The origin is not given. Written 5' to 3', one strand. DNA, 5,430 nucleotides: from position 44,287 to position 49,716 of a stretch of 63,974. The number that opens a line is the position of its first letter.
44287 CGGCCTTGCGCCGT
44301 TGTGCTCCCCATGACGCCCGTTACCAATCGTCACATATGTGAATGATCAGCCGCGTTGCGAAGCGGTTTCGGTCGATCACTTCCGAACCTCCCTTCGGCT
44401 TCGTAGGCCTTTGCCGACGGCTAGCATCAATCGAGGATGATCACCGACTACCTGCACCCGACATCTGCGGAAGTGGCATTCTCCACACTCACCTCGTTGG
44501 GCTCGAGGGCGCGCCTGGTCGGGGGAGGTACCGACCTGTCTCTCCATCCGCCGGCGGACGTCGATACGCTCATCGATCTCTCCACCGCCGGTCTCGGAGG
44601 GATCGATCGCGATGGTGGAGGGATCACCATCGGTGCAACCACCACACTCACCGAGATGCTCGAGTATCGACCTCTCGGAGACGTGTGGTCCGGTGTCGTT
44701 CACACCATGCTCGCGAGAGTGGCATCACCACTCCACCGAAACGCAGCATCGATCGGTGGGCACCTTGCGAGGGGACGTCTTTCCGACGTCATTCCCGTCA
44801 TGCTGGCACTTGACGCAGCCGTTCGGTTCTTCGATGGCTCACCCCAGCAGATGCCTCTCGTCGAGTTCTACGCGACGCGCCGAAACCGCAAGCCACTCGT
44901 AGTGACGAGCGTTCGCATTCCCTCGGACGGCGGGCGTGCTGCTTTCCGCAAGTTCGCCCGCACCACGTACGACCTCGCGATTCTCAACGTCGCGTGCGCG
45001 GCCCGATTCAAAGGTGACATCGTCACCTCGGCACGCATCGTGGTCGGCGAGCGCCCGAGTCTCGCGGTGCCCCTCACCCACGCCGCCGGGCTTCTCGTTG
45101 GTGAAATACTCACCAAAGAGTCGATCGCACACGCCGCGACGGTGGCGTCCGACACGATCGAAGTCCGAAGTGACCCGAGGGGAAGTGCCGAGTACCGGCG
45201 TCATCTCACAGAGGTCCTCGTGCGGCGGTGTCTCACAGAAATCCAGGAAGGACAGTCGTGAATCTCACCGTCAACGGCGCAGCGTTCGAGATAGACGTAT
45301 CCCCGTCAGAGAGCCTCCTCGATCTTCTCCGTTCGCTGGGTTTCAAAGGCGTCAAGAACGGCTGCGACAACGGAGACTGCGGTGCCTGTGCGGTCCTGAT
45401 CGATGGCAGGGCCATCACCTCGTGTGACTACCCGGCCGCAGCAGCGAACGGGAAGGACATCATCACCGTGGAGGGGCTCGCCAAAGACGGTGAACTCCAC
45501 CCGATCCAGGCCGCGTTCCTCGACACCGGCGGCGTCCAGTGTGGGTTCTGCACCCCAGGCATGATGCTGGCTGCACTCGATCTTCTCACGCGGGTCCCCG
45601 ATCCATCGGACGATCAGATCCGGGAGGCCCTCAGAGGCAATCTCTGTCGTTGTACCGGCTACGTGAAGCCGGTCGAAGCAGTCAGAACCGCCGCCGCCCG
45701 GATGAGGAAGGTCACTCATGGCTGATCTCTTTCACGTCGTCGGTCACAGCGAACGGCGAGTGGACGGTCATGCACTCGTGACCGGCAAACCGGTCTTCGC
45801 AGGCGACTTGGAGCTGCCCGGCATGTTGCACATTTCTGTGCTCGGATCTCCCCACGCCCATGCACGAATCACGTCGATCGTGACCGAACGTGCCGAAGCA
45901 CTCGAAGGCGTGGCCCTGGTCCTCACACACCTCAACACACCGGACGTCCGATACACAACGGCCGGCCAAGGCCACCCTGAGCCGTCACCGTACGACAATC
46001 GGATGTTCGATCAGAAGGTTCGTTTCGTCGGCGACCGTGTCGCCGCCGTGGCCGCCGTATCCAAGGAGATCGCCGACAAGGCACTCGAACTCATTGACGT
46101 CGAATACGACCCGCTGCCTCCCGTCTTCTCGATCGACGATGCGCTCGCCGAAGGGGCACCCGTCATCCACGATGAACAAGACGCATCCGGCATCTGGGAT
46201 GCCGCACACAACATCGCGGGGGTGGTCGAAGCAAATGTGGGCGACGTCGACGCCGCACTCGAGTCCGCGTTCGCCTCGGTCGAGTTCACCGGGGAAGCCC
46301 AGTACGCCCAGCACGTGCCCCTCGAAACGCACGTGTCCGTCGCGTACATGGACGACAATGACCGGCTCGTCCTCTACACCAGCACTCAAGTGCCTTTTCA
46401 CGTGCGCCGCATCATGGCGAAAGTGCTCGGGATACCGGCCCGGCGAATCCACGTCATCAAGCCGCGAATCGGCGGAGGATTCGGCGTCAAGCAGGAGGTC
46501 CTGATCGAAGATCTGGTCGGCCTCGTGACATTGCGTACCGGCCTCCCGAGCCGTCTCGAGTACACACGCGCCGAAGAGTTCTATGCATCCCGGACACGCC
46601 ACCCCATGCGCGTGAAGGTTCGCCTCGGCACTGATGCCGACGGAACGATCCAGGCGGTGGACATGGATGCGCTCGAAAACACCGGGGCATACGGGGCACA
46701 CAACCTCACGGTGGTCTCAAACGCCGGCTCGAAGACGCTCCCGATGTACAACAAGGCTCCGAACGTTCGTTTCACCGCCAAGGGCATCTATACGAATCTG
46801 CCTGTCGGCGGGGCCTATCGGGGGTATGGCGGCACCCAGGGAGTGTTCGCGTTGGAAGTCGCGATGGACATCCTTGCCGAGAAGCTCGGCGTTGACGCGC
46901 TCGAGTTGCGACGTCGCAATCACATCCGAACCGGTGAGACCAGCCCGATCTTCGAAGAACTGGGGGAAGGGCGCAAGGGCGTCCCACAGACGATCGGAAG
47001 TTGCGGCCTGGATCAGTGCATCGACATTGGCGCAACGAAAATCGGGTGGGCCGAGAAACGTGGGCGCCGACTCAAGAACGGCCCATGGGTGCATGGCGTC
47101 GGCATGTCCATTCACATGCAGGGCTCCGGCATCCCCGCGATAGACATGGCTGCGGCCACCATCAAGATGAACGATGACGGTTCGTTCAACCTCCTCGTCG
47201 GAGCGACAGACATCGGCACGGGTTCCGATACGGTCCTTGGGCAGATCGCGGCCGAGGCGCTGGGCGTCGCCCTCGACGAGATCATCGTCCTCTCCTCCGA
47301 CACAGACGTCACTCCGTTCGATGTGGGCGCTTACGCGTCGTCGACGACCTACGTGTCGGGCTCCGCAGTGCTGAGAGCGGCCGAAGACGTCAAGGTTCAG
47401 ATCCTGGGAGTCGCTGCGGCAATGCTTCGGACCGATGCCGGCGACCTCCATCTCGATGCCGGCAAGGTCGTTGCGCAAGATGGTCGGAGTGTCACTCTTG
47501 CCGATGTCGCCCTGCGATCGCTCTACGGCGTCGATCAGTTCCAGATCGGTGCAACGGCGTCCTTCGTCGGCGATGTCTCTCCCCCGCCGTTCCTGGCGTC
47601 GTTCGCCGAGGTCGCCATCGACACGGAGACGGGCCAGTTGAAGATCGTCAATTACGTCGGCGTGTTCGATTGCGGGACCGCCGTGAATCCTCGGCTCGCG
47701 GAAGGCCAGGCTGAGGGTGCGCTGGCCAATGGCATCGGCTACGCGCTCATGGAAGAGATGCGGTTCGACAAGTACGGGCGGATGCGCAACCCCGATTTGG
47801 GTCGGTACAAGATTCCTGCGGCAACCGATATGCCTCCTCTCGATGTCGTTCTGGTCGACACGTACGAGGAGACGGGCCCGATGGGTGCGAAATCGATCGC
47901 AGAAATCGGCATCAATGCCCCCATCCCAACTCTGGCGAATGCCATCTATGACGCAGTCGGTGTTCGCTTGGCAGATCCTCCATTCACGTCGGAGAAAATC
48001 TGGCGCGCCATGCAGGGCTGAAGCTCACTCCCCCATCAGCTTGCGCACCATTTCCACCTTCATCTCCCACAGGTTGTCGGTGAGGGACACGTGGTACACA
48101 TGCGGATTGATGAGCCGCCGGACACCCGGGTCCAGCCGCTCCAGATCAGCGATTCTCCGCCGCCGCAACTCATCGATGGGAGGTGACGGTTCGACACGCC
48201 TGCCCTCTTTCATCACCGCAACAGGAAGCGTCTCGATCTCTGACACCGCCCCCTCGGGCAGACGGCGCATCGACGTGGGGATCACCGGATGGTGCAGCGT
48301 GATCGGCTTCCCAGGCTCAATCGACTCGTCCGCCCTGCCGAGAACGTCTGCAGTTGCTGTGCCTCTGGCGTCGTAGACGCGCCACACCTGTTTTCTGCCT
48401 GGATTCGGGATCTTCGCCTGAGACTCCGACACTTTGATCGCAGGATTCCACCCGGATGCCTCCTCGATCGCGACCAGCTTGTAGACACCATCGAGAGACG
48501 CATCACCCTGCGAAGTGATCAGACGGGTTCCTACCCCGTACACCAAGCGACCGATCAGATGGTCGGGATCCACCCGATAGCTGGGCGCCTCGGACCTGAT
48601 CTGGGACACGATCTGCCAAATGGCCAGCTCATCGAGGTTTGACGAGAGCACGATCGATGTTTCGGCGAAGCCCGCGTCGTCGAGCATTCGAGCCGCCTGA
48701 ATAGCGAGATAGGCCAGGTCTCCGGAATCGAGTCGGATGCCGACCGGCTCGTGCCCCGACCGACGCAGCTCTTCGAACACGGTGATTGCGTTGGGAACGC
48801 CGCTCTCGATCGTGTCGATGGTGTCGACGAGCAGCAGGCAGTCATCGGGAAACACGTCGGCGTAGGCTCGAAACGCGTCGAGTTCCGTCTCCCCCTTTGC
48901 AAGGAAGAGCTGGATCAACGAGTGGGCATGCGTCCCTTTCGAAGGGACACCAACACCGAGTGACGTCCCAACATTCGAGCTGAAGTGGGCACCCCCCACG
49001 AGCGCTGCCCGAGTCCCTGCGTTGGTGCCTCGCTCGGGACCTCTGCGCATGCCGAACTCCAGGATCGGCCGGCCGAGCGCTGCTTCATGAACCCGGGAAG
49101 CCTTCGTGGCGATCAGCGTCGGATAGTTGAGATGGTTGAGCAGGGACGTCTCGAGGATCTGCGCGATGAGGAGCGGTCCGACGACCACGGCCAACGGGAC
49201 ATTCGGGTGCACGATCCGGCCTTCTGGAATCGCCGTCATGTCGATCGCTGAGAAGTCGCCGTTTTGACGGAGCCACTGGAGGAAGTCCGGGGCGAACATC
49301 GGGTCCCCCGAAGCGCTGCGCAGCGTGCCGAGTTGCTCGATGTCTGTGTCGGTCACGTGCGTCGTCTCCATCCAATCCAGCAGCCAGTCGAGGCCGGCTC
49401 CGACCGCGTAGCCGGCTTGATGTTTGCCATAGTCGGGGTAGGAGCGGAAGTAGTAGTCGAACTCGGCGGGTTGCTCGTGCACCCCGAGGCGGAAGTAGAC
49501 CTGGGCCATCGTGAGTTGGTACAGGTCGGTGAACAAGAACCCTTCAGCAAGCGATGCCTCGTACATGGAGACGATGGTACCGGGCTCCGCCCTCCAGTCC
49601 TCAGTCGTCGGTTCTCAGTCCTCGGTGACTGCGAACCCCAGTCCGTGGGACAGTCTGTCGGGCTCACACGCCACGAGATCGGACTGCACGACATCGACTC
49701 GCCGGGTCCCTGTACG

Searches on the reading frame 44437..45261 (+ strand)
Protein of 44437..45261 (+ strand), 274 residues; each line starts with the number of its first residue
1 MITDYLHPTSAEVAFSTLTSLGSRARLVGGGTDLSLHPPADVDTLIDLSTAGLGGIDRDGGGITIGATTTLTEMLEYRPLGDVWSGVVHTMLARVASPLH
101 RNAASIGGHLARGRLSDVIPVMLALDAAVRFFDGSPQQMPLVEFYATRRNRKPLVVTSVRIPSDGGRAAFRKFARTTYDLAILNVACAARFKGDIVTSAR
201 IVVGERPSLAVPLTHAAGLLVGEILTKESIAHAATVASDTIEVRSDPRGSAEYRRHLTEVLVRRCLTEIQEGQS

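Call 16: search_protein_families(library=ncbifam, proteins=[window:44437-45261:+], max_evalue=0.00001)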
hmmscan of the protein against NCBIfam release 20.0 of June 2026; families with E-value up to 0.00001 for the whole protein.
window:44437-45261:+ (274 aa): 7 families
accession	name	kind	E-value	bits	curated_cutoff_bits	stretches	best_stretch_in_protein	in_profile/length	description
NF041019.1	glyceraldDH_beta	equivalog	4.3e-24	85.2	350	1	4-268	7-279/280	glyceraldehyde dehydrogenase subunit beta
TIGR02963.1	xanthine_xdhA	equivalog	1.1e-22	80.4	467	1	8-268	198-467/468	xanthine dehydrogenase small subunit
NF043083.1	XdhB_XDHase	equivalog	3.6e-22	78.8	310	1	2-270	4-284/289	xanthine dehydrogenase subunit XdhB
TIGR03199.1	pucC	equivalog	1.1e-18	67.5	306.05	1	27-257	19-257/264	xanthine dehydrogenase subunit C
TIGR03312.1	Se_sel_red_FAD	hypoth_equivalog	1.3e-18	67.1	241.5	1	2-271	1-252/257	molybdopterin-dependent oxidoreductase FAD-binding subunit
NF007427.0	PRK09971.1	equivalog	4.8e-17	62.1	287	1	3-269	5-283/292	xanthine dehydrogenase FAD-binding subunit XdhB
TIGR03195.1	4hydrxCoA_B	equivalog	5.7e-13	48.7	404.55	1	6-111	8-115/321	4-hydroxybenzoyl-CoA reductase subunit beta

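Call 30: search_protein_families(library=pfam, proteins=[window:44437-45261:+], max_evalue=0.001)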
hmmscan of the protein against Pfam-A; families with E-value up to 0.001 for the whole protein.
window:44437-45261:+ (274 aa): 2 families
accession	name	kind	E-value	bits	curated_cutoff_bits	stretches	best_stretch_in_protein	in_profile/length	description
PF00941.27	FAD_binding_5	-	1.9e-24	86.8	27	1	4-163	4-169/170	FAD binding domain in molybdopterin dehydrogenase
PF03450.22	CO_deh_flav_C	-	2e-22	79.7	25.5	1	168-268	1-101/102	CO dehydrogenase flavoprotein C-terminal domain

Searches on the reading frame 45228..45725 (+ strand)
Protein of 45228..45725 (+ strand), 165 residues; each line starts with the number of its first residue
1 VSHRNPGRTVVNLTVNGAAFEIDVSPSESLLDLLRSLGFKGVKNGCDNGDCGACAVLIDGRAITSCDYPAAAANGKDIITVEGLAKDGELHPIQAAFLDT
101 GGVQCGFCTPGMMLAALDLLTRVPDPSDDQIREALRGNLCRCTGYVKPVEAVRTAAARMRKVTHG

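Call 16: search_protein_families(library=ncbifam, proteins=[window:45228-45725:+], max_evalue=0.00001)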
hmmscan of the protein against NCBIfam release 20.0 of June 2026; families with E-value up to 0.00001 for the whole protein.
window:45228-45725:+ (165 aa): 11 families
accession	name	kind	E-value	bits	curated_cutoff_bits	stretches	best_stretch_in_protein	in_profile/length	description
NF041020.1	glyceraldDH_gamma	equivalog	2.7e-58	196.2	290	1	8-160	10-163/164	glyceraldehyde dehydrogenase subunit gamma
NF043084.2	XdhC_XDHase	equivalog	6.6e-52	175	217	1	10-155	2-149/151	xanthine dehydrogenase subunit XdhC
TIGR03193.1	4hydroxCoAred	equivalog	3.4e-51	173.1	257.8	1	11-156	2-148/148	4-hydroxybenzoyl-CoA reductase subunit gamma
NF007387.0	PRK09908.1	equivalog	4.3e-49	166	212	1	10-154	8-154/159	xanthine dehydrogenase iron sulfur-binding subunit XdhC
TIGR03198.1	pucE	equivalog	1.3e-46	157.8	254.3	1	11-155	4-148/151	xanthine dehydrogenase subunit E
TIGR03311.1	Se_dep_XDH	equivalog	6.5e-45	153.5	830.45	1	12-161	2-149/848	selenium-dependent xanthine dehydrogenase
NF045668.1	pterin_aldehy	equivalog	1.5e-44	152.3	1100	1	12-160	4-156/905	molybdopterin-dependent aldehyde oxidoreductase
TIGR02963.1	xanthine_xdhA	equivalog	1.1e-39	136.4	467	1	21-158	12-160/468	xanthine dehydrogenase small subunit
NF008514.0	PRK11433.1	equivalog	1e-38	133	322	1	5-158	47-216/218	aldehyde dehydrogenase iron-sulfur subunit PaoA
TIGR02969.1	mam_aldehyde_ox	subfamily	2.8e-27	94.6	1912.3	1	15-155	7-160/1330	aldehyde oxidase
TIGR03313.1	Se_sel_red_Mo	hypoth_equivalog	5.2e-19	67.4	1101.9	1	14-161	2-150/951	molybdopterin-dependent oxidoreductase Mo/Fe-S-binding subunit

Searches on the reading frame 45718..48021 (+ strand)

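Call 16: search_protein_families(library=ncbifam, proteins=[window:45718-48021:+], max_evalue=0.00001)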
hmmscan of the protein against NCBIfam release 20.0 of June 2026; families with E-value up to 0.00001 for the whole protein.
window:45718-48021:+ (767 aa): 13 families
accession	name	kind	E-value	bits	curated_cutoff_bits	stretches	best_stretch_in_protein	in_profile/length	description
TIGR03313.1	Se_sel_red_Mo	hypoth_equivalog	1.4e-204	681.6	1101.9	2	163-765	350-949/951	molybdopterin-dependent oxidoreductase Mo/Fe-S-binding subunit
NF043082.1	XdhA_XDHase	equivalog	3.5e-201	670.2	780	1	8-765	1-752/758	xanthine dehydrogenase subunit XdhA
NF007426.0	PRK09970.1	equivalog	1.5e-192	641.6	916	1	6-765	4-755/761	xanthine dehydrogenase molybdenum-binding subunit XdhA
TIGR03194.1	4hydrxCoA_A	equivalog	3.4e-162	541.6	994.55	1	14-765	3-746/746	4-hydroxybenzoyl-CoA reductase subunit alpha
NF041018.1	glyceraldDH_alpha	equivalog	2.4e-116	389.9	790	1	7-762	2-741/741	glyceraldehyde dehydrogenase subunit alpha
TIGR03196.1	pucD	equivalog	1.9e-114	383.7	783.65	1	8-761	3-754/763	xanthine dehydrogenase subunit D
NF040766.1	CODH_aero_grp5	exception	2.1e-110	370.2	950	2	7-601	4-594/785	aerobic carbon-monoxide dehydrogenase large subunit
NF041671.1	peri_hyde_PaoC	equivalog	1.3e-99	334.6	1180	1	3-765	13-731/735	aldehyde oxidoreductase molybdenum-binding subunit PaoC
TIGR02416.1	CO_dehy_Mo_lg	equivalog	5.5e-99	332.3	991.15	1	20-764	5-770/770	aerobic carbon-monoxide dehydrogenase large subunit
NF045668.1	pterin_aldehy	equivalog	6.3e-98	329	1100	1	7-765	174-904/905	molybdopterin-dependent aldehyde oxidoreductase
TIGR03311.1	Se_dep_XDH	equivalog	1.6e-87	294.5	830.45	2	8-567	162-683/848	selenium-dependent xanthine dehydrogenase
TIGR02965.1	xanthine_xdhB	equivalog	4.3e-83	279.8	849.5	1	10-764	3-753/758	xanthine dehydrogenase molybdopterin binding subunit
TIGR02969.1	mam_aldehyde_ox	subfamily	1.6e-42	145.2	1912.3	1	9-734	577-1267/1330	aldehyde oxidase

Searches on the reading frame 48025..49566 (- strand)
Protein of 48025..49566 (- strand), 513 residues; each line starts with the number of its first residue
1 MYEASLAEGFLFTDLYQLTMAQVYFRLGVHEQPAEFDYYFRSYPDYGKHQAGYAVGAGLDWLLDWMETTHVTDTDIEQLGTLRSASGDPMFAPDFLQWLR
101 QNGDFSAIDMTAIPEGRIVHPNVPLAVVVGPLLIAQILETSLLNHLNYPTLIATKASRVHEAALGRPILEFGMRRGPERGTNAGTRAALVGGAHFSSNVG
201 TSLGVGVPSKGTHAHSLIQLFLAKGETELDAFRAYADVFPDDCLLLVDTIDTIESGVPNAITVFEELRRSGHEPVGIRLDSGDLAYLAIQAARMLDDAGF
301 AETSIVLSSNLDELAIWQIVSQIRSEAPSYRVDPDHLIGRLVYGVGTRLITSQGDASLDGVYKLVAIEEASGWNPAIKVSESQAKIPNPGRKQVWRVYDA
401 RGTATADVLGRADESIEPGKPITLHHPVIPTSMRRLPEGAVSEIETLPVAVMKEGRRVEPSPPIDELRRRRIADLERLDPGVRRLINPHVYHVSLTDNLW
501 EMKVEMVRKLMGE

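Call 16: search_protein_families(library=ncbifam, proteins=[window:48025-49566:-], max_evalue=0.00001)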
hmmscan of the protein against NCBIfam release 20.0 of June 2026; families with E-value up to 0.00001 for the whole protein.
window:48025-49566:- (513 aa): 10 families
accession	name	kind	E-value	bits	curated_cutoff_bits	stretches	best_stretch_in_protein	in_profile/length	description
NF006695.0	PRK09243.1-2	equivalog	2.7e-169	563.9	469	1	9-510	6-475/480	nicotinate phosphoribosyltransferase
TIGR01513.1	NAPRTase_put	equivalog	2.8e-129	431.9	297.4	1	11-499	2-452/452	nicotinate phosphoribosyltransferase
NF009131.0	PRK12484.1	equivalog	3.2e-116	388.7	330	1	10-508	7-442/455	nicotinate phosphoribosyltransferase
NF006694.0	PRK09243.1-1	equivalog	4.7e-111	371.8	663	1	11-511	9-477/485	nicotinate phosphoribosyltransferase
NF006696.0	PRK09243.1-3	equivalog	9e-102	341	503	1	9-510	12-447/451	nicotinate phosphoribosyltransferase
NF006697.0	PRK09243.1-4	equivalog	3.6e-100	335.9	776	1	11-510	11-477/488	nicotinate phosphoribosyltransferase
NF006698.0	PRK09243.1-5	equivalog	1.7e-65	221.6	531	1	10-485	16-425/440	nicotinate phosphoribosyltransferase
NF006415.0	PRK08662.1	equivalog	8.7e-22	77.4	243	1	107-319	69-278/381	nicotinate phosphoribosyltransferase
NF005529.0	PRK07188.1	equivalog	2.4e-11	43.2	378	1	97-267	66-232/358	nicotinate phosphoribosyltransferase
NF003704.0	PRK05321.1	subfamily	2.3e-10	40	379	1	10-386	13-374/398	nicotinate phosphoribosyltransferase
